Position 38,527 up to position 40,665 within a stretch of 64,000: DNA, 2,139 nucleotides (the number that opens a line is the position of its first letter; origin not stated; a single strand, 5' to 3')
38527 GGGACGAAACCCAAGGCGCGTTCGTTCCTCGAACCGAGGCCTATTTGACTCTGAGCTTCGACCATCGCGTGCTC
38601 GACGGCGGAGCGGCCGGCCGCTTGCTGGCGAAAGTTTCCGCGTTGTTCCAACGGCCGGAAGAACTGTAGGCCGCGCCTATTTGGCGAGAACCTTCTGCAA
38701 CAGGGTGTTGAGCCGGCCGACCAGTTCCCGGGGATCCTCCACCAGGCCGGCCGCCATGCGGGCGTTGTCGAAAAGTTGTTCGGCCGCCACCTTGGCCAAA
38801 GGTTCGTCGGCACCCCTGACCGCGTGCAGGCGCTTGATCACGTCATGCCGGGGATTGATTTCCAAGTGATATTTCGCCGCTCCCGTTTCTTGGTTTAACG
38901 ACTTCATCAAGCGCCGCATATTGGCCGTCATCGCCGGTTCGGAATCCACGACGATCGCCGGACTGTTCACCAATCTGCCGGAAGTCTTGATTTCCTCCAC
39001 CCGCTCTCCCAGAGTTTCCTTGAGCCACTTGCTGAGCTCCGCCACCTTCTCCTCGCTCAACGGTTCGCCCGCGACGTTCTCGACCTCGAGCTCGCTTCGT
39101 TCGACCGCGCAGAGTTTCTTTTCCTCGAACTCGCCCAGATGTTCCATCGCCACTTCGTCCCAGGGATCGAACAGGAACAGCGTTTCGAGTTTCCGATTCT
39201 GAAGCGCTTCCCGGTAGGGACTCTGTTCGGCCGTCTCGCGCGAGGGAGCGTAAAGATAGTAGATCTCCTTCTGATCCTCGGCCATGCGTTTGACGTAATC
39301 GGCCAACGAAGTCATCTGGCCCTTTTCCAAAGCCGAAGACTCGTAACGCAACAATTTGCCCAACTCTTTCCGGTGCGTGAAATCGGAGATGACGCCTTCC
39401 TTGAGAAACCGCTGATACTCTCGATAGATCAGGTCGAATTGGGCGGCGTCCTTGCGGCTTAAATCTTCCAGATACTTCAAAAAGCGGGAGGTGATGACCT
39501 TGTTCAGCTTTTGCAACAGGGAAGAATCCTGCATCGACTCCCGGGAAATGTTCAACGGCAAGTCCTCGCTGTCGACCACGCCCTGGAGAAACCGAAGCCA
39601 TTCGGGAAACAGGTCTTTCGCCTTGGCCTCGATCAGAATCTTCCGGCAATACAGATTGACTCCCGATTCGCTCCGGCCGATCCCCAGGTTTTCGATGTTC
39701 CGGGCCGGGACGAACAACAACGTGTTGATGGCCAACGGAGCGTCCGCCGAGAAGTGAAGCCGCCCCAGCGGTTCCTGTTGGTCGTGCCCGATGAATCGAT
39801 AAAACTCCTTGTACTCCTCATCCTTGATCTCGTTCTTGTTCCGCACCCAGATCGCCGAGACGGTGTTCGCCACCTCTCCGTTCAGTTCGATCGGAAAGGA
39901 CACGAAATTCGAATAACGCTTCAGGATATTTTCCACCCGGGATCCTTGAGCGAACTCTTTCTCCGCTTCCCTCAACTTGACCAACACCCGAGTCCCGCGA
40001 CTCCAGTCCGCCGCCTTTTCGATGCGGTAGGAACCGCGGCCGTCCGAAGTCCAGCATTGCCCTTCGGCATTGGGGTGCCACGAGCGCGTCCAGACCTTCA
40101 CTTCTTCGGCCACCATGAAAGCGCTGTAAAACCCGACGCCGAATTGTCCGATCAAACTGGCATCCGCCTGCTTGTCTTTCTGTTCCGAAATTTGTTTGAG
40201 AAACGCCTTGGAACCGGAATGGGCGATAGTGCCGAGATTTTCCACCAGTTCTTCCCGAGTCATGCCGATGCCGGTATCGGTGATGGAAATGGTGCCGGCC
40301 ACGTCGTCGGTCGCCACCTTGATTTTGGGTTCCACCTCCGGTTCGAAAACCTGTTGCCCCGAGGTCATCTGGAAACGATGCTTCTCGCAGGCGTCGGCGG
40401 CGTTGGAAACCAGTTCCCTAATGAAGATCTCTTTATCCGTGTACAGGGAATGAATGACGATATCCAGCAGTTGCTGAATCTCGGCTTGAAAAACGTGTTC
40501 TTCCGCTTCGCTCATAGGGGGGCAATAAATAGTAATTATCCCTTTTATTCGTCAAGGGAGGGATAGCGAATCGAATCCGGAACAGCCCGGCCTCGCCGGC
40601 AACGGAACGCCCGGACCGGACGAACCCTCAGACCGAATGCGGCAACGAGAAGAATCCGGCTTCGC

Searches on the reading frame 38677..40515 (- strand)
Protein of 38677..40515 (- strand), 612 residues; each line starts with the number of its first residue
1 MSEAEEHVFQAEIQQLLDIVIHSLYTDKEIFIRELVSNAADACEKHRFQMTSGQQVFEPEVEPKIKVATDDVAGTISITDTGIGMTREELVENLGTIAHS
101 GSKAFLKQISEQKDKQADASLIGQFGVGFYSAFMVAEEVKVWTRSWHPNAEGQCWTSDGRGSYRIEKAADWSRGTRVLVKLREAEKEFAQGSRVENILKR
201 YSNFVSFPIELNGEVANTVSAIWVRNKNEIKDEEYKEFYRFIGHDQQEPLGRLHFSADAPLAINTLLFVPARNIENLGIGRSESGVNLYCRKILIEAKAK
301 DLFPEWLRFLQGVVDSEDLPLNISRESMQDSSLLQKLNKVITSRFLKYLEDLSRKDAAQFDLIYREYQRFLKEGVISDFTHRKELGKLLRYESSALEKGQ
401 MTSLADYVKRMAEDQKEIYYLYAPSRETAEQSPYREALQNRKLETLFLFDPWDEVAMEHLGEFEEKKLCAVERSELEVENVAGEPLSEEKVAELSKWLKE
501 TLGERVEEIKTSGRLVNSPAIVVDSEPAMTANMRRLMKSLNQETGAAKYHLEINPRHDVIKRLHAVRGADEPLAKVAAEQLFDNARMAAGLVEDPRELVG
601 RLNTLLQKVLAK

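Call 86: search_protein_families(library=pfam, proteins=[window:38677-40515:-], max_evalue=0.00001)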
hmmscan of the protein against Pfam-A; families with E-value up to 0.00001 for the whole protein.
window:38677-40515:- (612 aa): 3 families
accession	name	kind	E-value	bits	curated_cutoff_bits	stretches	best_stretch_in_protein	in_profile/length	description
PF00183.23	HSP90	-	2.3e-115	386.9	24.4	1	214-610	80-490/518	Hsp90 protein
PF13589.12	HATPase_c_3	-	1.5e-08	35.2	25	1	31-145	6-94/137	Histidine kinase-, DNA gyrase B-, and HSP90-like ATPase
PF02518.31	HATPase_c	-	1.1e-06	29.5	26.4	1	29-182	3-108/111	Histidine kinase-, DNA gyrase B-, and HSP90-like ATPase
